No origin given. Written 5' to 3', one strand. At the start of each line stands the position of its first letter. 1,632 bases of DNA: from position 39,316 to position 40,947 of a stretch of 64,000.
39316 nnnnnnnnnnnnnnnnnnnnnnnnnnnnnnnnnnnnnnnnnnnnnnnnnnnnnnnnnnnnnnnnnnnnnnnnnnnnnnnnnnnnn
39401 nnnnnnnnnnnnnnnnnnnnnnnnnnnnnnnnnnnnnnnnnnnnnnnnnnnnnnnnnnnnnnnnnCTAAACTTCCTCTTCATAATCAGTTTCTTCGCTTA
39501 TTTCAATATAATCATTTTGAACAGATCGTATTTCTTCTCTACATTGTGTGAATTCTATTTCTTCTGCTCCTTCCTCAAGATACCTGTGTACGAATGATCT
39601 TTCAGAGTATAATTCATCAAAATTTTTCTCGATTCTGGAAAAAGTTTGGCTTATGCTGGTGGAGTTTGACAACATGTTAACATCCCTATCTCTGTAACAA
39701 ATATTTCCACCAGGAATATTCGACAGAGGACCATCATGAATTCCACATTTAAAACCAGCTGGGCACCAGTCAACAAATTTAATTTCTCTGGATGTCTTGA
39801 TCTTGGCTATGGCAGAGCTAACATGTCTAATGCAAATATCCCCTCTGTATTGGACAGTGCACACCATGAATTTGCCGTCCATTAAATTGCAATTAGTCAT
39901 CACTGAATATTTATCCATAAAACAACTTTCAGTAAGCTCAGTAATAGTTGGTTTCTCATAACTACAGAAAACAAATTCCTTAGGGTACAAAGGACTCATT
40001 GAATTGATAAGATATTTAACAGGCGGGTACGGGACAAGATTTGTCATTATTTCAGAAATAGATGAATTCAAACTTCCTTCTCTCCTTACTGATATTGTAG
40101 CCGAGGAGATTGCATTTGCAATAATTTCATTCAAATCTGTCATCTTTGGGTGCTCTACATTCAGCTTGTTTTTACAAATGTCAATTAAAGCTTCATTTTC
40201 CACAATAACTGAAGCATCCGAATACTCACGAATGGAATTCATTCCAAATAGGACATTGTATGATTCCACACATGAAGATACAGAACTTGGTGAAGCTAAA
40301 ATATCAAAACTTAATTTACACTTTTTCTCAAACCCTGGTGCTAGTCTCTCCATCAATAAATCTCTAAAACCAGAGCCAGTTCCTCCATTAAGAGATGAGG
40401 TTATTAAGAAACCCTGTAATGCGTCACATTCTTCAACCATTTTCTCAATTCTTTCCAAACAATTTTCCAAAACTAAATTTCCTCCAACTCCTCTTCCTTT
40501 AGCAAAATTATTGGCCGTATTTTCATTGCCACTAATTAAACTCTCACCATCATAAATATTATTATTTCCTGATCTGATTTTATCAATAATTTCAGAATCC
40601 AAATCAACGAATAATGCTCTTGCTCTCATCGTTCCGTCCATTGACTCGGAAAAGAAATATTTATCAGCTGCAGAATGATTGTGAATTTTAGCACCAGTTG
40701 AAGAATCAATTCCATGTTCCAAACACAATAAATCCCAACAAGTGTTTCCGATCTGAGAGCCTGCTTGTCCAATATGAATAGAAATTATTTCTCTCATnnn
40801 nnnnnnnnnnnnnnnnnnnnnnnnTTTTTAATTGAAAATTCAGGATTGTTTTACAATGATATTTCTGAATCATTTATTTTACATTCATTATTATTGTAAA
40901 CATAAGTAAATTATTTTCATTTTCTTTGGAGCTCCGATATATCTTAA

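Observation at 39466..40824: Highly divergent alpha-tubulin paralogue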

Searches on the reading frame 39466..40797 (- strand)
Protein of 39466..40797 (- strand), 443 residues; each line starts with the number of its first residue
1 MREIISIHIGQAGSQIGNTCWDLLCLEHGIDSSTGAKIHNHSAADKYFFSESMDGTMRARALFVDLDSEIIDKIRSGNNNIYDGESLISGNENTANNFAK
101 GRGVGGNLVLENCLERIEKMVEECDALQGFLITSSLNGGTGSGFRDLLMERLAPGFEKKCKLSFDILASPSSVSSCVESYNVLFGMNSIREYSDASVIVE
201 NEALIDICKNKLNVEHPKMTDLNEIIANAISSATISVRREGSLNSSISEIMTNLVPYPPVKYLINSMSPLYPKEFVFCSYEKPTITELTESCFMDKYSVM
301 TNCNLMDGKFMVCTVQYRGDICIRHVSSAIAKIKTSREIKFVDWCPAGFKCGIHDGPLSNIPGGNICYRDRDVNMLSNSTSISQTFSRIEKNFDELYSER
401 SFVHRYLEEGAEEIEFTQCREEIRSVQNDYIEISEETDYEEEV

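Call 3: search_protein_families(library=pfam, proteins=[window:39466-40797:-], max_evalue=0.01)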
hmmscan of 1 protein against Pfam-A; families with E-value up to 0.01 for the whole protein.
window:39466-40797:- (443 aa): 3 families
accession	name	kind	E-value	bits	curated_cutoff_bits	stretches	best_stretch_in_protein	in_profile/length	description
PF00091.31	Tubulin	-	2e-49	168.9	33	1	3-209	1-190/190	Tubulin/FtsZ family, GTPase domain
PF03953.22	Tubulin_C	-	8.4e-26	91.1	26.6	1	258-390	1-125/126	Tubulin C-terminal domain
PF14881.12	Tubulin_3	-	0.0036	17.5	30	0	118-237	65-178/180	Tubulin domain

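Call 4: search_solved_structures(query=window:39469-40797:-, max_evalue=1e-10, show_alignments=2)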
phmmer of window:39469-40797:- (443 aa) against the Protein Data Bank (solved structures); distinct sequences matched with E-value up to 1e-10: 170 (the best 60 are shown).
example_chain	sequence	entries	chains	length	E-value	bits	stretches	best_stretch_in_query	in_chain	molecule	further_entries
9r4x_A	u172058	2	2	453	1.1e-125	423.2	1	1-438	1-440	Tubulin alpha chain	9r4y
6u0h_A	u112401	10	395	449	6e-125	420.8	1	1-438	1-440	Tubulin alpha chain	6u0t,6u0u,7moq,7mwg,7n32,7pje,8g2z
8g3d_AA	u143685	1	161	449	6.4e-125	420.7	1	1-438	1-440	Tubulin alpha chain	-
5ubq_C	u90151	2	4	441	1.1e-124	419.9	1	1-437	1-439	Tubulin alpha chain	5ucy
6u42_2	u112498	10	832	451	3.3e-123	415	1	1-437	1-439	Tubulin alpha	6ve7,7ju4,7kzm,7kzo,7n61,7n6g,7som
7miz_A0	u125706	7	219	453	8.6e-123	413.7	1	1-438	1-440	Tubulin alpha chain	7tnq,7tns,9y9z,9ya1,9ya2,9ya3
7tnt_2A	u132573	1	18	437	8.5e-122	410.4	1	1-433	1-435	Tubulin alpha chain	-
9g0s_a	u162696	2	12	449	9.5e-121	406.9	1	1-437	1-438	Tubulin alpha chain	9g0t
8ixd_I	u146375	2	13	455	2.1e-120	405.8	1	1-436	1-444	Tubulin alpha-1C chain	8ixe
9fvj_a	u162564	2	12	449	3.9e-120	404.9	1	1-437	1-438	Tubulin alpha chain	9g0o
9eok_A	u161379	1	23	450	5.4e-120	404.4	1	1-437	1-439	Tubulin alpha chain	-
7sj7_A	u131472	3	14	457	6.6e-120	404.1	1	1-436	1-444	Tubulin alpha-1B chain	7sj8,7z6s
12dl_EA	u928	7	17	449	7.1e-120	404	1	1-436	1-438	Tubulin alpha-1C chain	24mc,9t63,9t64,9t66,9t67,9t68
9umu_A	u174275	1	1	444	7.8e-120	403.9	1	1-436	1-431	Tubulin alpha-1B chain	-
9g0p_a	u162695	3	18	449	9.5e-120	403.6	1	1-437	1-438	Tubulin alpha chain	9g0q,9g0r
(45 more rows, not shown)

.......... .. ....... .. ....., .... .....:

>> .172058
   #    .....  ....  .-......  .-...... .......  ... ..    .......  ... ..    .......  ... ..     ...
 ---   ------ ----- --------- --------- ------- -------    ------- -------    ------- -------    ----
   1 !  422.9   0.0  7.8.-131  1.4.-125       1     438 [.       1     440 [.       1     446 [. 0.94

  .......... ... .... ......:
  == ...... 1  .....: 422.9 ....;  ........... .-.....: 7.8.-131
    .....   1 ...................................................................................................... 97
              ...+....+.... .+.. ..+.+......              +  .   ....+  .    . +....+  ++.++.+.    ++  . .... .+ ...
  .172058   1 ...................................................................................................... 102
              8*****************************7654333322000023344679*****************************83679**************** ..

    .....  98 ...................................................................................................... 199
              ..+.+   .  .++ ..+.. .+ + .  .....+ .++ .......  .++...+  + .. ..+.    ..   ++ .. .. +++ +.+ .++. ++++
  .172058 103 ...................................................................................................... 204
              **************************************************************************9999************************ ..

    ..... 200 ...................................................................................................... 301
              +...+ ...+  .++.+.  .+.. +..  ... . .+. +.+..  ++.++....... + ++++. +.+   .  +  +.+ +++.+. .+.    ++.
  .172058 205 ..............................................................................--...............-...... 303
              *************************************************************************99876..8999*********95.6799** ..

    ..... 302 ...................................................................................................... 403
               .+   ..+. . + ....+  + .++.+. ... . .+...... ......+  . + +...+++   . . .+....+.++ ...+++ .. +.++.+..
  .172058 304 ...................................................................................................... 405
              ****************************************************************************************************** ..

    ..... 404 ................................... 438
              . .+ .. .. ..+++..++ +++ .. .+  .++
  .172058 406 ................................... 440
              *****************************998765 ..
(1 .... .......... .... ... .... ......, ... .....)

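Call 5: find_homologous_proteins(query=window:39469-40797:-, max_evalue=1e-20)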
Query window:39469-40797:- (443 aa): 1195 proteins with E <= 1e-20 among 5807 candidates; the best 120 are listed.
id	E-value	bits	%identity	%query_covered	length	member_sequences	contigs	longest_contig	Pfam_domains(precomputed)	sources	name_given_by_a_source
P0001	9.4e-297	1002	100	100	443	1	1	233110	PF00091.32,PF03953.23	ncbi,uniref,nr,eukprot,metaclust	ncbi:alpha-tubulin [Naegleria gruberi]|uniref:Alpha-tubulin n=1 Tax=Naegleria gruberi TaxID=5762 Rep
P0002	5.1e-193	660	66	98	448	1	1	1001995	PF00091.32,PF03953.23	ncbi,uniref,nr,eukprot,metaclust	ncbi:alpha-tubulin [Naegleria gruberi]|uniref:Alpha-tubulin n=1 Tax=Naegleria gruberi TaxID=5762 Rep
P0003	6.6e-159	548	41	98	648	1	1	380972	PF00091.32,PF03953.23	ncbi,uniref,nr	ncbi:Tubulin alpha-3 chain [Toxocara canis]|uniref:Tubulin alpha-3 chain n=2 Tax=Spirurina TaxID=627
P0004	2.8e-156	539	45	40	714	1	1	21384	PF00091.32,PF03953.23,PF23947.2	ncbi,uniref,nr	ncbi:unnamed protein product [Darwinula stevensoni]|uniref:Alpha-tubulin n=1 Tax=Darwinula stevenson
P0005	3.8e-144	499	42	100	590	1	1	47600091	PF14881.13,PF00091.32,PF03953.23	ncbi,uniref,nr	ncbi:hypothetical protein CesoFtcFv8_011754 [Champsocephalus esox]|uniref:Tubulin alpha chain n=1 Ta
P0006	1.3e-142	494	42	99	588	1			PF00091.32,PF03953.23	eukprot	eukprot:CAMPEP_0201500976 /NCGR_PEP_ID=MMETSP0151_2-20130828/83342_1 /ASSEMBLY_ACC=CAM_ASM_000257 /T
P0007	9.9e-142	491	44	100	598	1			PF00091.32,PF03953.23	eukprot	eukprot:CAMPEP_0183833984 /NCGR_PEP_ID=MMETSP0807_2-20130328/6356_1 /TAXON_ID=88271 /ORGANISM="Picoc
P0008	1.7e-141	490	42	98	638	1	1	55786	PF00091.32,PF03953.23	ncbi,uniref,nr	ncbi:unnamed protein product [Schistocephalus solidus]|uniref:Tubulin alpha chain n=15 Tax=Protostom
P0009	9.4e-139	481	43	99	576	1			PF00091.32,PF03953.23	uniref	uniref:Tubulin alpha chain-like n=2 Tax=Percomorphaceae TaxID=1489872 RepID=A0A672IR68_SALFA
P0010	2.9e-138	480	43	98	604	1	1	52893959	PF00091.32,PF03953.23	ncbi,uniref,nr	ncbi:tubulin alpha chain-like [Amblyraja radiata]|uniref:tubulin alpha chain-like n=1 Tax=Amblyraja 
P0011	1.2e-137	477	43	98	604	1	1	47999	PF00091.32,PF03953.23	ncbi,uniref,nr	ncbi:tubulin alpha chain-like [Amblyraja radiata]|uniref:tubulin alpha chain-like n=1 Tax=Amblyraja 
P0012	1.6e-136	474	43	94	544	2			PF00091.32,PF03953.23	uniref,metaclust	uniref:Tubulin alpha chain n=1 Tax=Poecilia formosa TaxID=48698 RepID=A0A087X2W6_POEFO|metaclust:sta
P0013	7.6e-130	452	43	98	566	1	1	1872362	PF00091.32,PF03953.23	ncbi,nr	ncbi:TBA4A protein, partial [Amia calva]|nr:TBA4A protein [Amia calva]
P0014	4.3e-126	439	42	98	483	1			PF00091.32,PF03953.23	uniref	uniref:Tubulin alpha chain n=1 Tax=Brassica oleracea var. oleracea TaxID=109376 RepID=A0A0D3CPM5_BRA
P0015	3.1e-125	437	46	100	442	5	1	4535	PF00091.32,PF03953.23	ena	-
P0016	3.5e-124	433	45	99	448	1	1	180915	PF00091.32,PF03953.23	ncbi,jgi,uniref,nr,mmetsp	ncbi:tubulin alpha-1 chain [Guillardia theta]|uniref:Tubulin alpha chain, nucleomorph n=1 Tax=Guilla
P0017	6.8e-124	432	44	98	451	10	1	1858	PF00091.32,PF03953.23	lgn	-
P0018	3.5e-123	430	45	98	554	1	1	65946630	PF00091.32,PF03953.23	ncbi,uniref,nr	ncbi:hypothetical protein LUZ63_014697 [Rhynchospora breviuscula]|uniref:Tubulin alpha chain n=1 Tax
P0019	4.1e-123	430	46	100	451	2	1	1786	PF00091.32,PF03953.23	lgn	-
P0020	4.7e-123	429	45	98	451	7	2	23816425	PF00091.32,PF03953.23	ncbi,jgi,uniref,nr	ncbi:tubulin alpha-1 chain [Chenopodium quinoa]|uniref:tubulin alpha-1 chain n=1 Tax=Chenopodium qui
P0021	5.2e-123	429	45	99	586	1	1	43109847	PF00091.32,PF03953.23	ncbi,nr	ncbi:hypothetical protein NL676_026005 [Syzygium grande]|nr:hypothetical protein NL676_026005 [Syzyg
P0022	2.1e-122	427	44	98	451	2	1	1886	PF00091.32,PF03953.23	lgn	-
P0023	2.8e-122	427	45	98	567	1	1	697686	PF00091.32,PF03953.23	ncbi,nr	ncbi:Tubulin alpha-1 chain [Capsicum chinense]|nr:Tubulin alpha-1 chain [Capsicum chinense]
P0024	4.7e-122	426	44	99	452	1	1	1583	PF00091.32,PF03953.23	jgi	-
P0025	4.7e-122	426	44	98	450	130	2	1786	PF00091.32,PF03953.23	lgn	-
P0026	4.9e-122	426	45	97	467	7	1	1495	PF00091.32,PF03953.23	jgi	-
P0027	6.7e-122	426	44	98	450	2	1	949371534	PF00091.32,PF03953.23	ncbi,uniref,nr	ncbi:hypothetical protein KI387_012817 [Taxus chinensis]|uniref:Tubulin alpha chain n=1 Tax=Taxus ch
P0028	1.2e-121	425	45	98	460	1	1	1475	PF00091.32,PF03953.23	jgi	-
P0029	1.3e-121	425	45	100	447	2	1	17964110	PF00091.32,PF03953.23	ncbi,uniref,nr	ncbi:putative tubulin [Lupinus albus]|uniref:Tubulin alpha chain n=1 Tax=Lupinus albus TaxID=3870 Re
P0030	1.4e-121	425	45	98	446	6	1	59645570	PF00091.32,PF03953.23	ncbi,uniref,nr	ncbi:unnamed protein product [Trifolium pratense]|uniref:Uncharacterized protein n=1 Tax=Trifolium p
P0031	1.4e-121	425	44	98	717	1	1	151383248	PF00091.32,PF10551.16,PF03953.23,PF03101.22,PF08731.18,PF21056.4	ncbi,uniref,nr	ncbi:unnamed protein product [Lactuca saligna]|uniref:Tubulin alpha chain n=3 Tax=campanulids TaxID=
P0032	1.5e-121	424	44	99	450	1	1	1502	PF00091.32,PF03953.23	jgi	-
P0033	1.6e-121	424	44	99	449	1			PF00091.32,PF03953.23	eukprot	eukprot:Gb_29712 [translate_table: standard]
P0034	1.6e-121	424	44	100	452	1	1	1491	PF00091.32,PF03953.23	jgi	-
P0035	3.1e-121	423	44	99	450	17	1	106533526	PF00091.32,PF03953.23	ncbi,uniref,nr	ncbi:tubulin alpha chain-like [Lycium barbarum]|uniref:tubulin alpha chain-like n=1 Tax=Lycium barba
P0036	3.6e-121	423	45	98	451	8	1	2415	PF00091.32,PF03953.23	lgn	-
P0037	3.8e-121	423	45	99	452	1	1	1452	PF00091.32,PF03953.23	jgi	-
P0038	4.2e-121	423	43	100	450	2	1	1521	PF00091.32,PF03953.23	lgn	-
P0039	4.2e-121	423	44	98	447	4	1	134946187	PF00091.32,PF03953.23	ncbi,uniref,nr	ncbi:tubulin alpha-5 chain-like [Arachis stenosperma]|uniref:tubulin alpha-5 chain-like n=1 Tax=Arac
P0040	4.7e-121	423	44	100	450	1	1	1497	PF00091.32,PF03953.23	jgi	jgi:tubulin alpha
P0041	4.8e-121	423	44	99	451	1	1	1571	PF00091.32,PF03953.23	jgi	jgi:tubulin alpha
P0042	5.1e-121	423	44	99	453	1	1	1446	PF00091.32,PF03953.23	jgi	-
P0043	5.2e-121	423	44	100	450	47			PF00091.32,PF03953.23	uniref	uniref:Tubulin alpha chain n=1 Tax=Oryza glaberrima TaxID=4538 RepID=I1P8Y9_ORYGL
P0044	5.3e-121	423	43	99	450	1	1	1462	PF00091.32,PF03953.23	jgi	-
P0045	6.5e-121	422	45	99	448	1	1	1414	PF00091.32,PF03953.23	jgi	-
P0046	6.6e-121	422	45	100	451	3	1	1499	PF00091.32,PF03953.23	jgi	-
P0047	7.0e-121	422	44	98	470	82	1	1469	PF00091.32,PF03953.23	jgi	jgi:tubulin alpha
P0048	7.0e-121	422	44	98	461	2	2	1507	PF00091.32,PF03953.23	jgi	-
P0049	7.4e-121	422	43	99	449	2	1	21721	PF00091.32,PF03953.23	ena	-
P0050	7.9e-121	422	45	98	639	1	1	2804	PF00091.32,PF03953.23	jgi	-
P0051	1.0e-120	422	45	98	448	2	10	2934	PF00091.32,PF03953.23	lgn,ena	-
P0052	1.1e-120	422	43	99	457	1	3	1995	PF00091.32,PF03953.23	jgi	jgi:tubulin alpha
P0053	1.2e-120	421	44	100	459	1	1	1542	PF00091.32,PF03953.23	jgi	jgi:tubulin alpha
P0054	1.8e-120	421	46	97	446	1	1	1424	PF00091.32,PF03953.23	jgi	-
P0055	2.0e-120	421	45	99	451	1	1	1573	PF00091.32,PF03953.23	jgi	jgi:tubulin alpha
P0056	2.2e-120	421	44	100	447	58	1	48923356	PF00091.32,PF03953.23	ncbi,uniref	ncbi:hypothetical protein VNO77_34137 [Canavalia gladiata]|uniref:Tubulin alpha chain n=1 Tax=Canava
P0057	2.6e-120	420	45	99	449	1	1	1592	PF00091.32,PF03953.23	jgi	-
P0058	2.7e-120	420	43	98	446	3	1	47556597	PF00091.32,PF03953.23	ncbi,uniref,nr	ncbi:tubulin alpha-3 chain [Daucus carota subsp. sativus]|uniref:Tubulin alpha chain n=1 Tax=Daucus 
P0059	3.5e-120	420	45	98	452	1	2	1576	PF00091.32,PF03953.23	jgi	-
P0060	3.7e-120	420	45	98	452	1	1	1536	PF00091.32,PF03953.23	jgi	jgi:tubulin alpha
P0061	3.8e-120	420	44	99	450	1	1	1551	PF00091.32,PF03953.23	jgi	-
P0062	3.8e-120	420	45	99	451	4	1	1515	PF00091.32,PF03953.23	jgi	-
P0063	4.5e-120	420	45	97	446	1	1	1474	PF00091.32,PF03953.23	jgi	-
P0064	4.6e-120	420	42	99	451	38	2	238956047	PF00091.32,PF03953.23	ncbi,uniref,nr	ncbi:tubulin alpha-5 chain [Lactuca sativa]|uniref:Tubulin alpha chain n=1 Tax=Lactuca sativa TaxID=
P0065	5.1e-120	419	45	98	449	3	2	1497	PF00091.32,PF03953.23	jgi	-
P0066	6.3e-120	419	43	98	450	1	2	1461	PF00091.32,PF03953.23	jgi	jgi:tubulin alpha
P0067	6.6e-120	419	44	99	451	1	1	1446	PF00091.32,PF03953.23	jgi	-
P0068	6.7e-120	419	45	98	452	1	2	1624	PF00091.32,PF03953.23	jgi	-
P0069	7.2e-120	419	45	98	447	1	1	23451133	PF00091.32,PF03953.23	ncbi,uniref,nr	ncbi:tubulin alpha-3 chain-like [Abrus precatorius]|uniref:Tubulin alpha chain n=1 Tax=Abrus precato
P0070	7.9e-120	419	44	99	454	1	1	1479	PF00091.32,PF03953.23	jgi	-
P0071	9.4e-120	419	45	99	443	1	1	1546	PF00091.32,PF03953.23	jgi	-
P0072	1.1e-119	418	43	98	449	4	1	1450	PF00091.32,PF03953.23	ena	-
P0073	1.2e-119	418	44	99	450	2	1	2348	PF00091.32,PF03953.23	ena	-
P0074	1.5e-119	418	43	100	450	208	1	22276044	PF00091.32,PF03953.23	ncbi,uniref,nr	ncbi:hypothetical protein SAY87_009985 [Trapa incisa]|uniref:Tubulin alpha chain n=1 Tax=Trapa incis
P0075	1.9e-119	418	45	98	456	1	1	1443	PF00091.32,PF03953.23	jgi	-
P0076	2.0e-119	417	43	99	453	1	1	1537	PF00091.32,PF03953.23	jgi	-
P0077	2.0e-119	417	43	99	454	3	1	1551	PF00091.32,PF03953.23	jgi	-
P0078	2.1e-119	417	44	98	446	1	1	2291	PF00091.32,PF03953.23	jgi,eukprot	eukprot:CAMPEP_0184723308 /NCGR_PEP_ID=MMETSP0314-20130426/24769_1 /TAXON_ID=38298 /ORGANISM="Rhodel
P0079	2.1e-119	417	43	99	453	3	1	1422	PF00091.32,PF03953.23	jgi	-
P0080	2.1e-119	417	44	99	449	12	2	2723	PF00091.32,PF03953.23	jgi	jgi:tubulin alpha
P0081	2.4e-119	417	44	100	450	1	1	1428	PF00091.32,PF03953.23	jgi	-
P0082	2.5e-119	417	43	99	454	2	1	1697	PF00091.32,PF03953.23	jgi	-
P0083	3.0e-119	417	44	100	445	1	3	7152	PF00091.32,PF03953.23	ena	-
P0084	3.0e-119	417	44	99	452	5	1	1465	PF00091.32,PF03953.23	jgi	-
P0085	3.1e-119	417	44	99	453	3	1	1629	PF00091.32,PF03953.23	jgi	jgi:tubulin alpha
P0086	3.2e-119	417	44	99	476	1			PF00091.32,PF03953.23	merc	-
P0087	3.6e-119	417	44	99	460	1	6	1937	PF00091.32,PF03953.23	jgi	-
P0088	3.7e-119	417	43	100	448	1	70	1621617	PF00091.32,PF03953.23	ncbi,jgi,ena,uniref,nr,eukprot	ncbi:alpha-tubulin [Cyanidioschyzon merolae strain 10D]|jgi:tubulin alpha|uniref:Tubulin alpha chain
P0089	4.0e-119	416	44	100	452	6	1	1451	PF00091.32,PF03953.23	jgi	-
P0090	4.2e-119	416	45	99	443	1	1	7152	PF00091.32,PF03953.23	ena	-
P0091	4.2e-119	416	44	98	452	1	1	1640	PF00091.32,PF03953.23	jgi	-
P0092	4.5e-119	416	44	99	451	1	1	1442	PF00091.32,PF03953.23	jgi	-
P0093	4.7e-119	416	43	97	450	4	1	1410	PF00091.32,PF03953.23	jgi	-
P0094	4.8e-119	416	44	98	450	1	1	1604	PF00091.32,PF03953.23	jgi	jgi:tubulin alpha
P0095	4.9e-119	416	43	97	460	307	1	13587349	PF00091.32,PF03953.23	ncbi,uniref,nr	ncbi:hypothetical protein POTOM_045265 [Populus tomentosa]|uniref:Tubulin alpha chain n=1 Tax=Populu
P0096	5.1e-119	416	40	98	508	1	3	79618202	PF00091.32,PF03953.23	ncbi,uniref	ncbi:unnamed protein product [Urochloa decumbens]|uniref:Tubulin alpha chain n=1 Tax=Urochloa decumb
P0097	5.3e-119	416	44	99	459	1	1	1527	PF00091.32,PF03953.23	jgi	-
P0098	5.7e-119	416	43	99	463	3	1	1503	PF00091.32,PF03953.23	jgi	jgi:tubulin alpha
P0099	5.8e-119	416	44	99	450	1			PF00091.32,PF03953.23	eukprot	eukprot:TRINITY_DN171_c0_g2_i1.p1 TRINITY_DN171_c0_g2~~TRINITY_DN171_c0_g2_i1.p1 ORF type:complete l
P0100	6.7e-119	416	44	99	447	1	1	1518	PF00091.32,PF03953.23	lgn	-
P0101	6.9e-119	416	43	99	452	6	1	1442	PF00091.32,PF03953.23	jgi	-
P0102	8.0e-119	415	44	99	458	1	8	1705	PF00091.32,PF03953.23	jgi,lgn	-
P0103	8.1e-119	415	44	99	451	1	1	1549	PF00091.32,PF03953.23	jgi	-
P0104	9.3e-119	415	43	99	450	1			PF00091.32,PF03953.23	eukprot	eukprot:TRINITY_DN9580_c0_g1_i2.p2 TRINITY_DN9580_c0_g1~~TRINITY_DN9580_c0_g1_i2.p2 ORF type:complet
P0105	9.6e-119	415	45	98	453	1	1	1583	PF00091.32,PF03953.23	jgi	-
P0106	9.7e-119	415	44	98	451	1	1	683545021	PF00091.32,PF03953.23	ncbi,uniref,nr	ncbi:hypothetical protein SUGI_0606250 [Cryptomeria japonica]|uniref:tubulin alpha-6 chain n=1 Tax=C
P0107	1.1e-118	415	44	98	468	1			PF00091.32,PF03953.23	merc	-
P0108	1.1e-118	415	45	98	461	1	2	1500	PF00091.32,PF03953.23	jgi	jgi:tubulin alpha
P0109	1.2e-118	415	44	99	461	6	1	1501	PF00091.32,PF03953.23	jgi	-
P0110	1.3e-118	415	44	98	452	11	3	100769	PF00091.32,PF03953.23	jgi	jgi:tubulin alpha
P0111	1.3e-118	415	44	98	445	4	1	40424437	PF00091.32,PF03953.23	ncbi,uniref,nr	ncbi:hypothetical protein LR48_Vigan10g147100 [Vigna angularis]|uniref:Tubulin alpha chain n=2 Tax=V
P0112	1.3e-118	415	42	93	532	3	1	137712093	PF00091.32,PF03953.23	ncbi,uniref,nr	ncbi:hypothetical protein ZIOFF_042838 [Zingiber officinale]|uniref:Tubulin beta chain n=1 Tax=Zingi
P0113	1.4e-118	415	43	100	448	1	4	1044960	PF00091.32,PF03953.23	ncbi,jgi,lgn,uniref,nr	ncbi:hypothetical protein CCYA_CCYA01G0106 [Cyanidiococcus yangmingshanensis]|jgi:tubulin alpha|unir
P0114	1.5e-118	415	42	98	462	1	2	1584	PF00091.32,PF03953.23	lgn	-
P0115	1.5e-118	415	43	99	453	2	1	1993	PF00091.32,PF03953.23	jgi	-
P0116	1.5e-118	415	44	98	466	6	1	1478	PF00091.32,PF03953.23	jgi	-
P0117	1.7e-118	414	43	98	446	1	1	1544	PF00091.32,PF03953.23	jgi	jgi:tubulin alpha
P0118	1.8e-118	414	44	100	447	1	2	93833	PF00091.32,PF03953.23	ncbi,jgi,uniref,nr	ncbi:tubulin alpha-7 chain [Planoprotostelium fungivorum]|uniref:Tubulin alpha-7 chain n=1 Tax=Plano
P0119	1.8e-118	414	43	98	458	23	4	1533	PF00091.32,PF03953.23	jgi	jgi:tubulin alpha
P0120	2.0e-118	414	44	99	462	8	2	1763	PF00091.32,PF03953.23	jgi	-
